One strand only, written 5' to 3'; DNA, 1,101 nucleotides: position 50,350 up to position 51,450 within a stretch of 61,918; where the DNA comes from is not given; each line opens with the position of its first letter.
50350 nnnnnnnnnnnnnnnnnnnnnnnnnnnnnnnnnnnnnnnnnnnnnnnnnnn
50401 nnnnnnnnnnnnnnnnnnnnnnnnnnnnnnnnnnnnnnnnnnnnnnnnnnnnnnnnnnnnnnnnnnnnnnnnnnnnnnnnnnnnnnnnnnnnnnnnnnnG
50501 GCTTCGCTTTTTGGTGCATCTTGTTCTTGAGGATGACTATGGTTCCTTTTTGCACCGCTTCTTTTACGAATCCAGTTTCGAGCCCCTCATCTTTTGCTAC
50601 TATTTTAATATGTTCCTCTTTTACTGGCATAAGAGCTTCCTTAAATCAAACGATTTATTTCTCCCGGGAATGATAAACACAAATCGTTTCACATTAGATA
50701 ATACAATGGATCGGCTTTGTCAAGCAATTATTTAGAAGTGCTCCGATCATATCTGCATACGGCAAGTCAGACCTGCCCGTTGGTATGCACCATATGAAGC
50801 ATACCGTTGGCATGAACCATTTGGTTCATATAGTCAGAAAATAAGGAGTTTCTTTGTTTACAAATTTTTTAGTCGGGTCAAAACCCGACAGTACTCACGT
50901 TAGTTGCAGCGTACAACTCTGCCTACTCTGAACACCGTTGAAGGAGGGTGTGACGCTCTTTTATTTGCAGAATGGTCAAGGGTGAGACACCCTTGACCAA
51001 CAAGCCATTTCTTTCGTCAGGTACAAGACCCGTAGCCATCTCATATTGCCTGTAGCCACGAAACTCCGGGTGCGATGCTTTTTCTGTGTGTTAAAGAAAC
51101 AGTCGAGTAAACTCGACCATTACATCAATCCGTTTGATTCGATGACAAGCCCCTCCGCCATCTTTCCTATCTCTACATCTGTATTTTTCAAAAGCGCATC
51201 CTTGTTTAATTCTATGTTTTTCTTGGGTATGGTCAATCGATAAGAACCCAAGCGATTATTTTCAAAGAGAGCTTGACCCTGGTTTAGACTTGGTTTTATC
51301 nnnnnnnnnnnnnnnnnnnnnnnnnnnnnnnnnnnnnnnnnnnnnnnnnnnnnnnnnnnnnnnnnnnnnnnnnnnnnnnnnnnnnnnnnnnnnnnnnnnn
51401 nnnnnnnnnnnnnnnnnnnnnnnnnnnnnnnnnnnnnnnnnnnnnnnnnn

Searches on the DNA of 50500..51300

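Call 60: search_rna_families(source=window, start=50500, end=51300, threshold=evalue, max_evalue=1)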
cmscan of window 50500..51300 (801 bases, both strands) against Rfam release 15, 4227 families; matches with E-value up to 1: 2.
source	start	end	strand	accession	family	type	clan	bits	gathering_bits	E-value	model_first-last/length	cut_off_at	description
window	50792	50889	+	RF02593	NsiR8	Gene; sRNA;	-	23.2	61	0.075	1-172/172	no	Nitrogen stress-induced RNA 8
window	50787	50853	+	RF02948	cow-rumen-4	Gene; sRNA;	-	21.4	48.5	0.72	1-64/64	no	cow-rumen-4 RNA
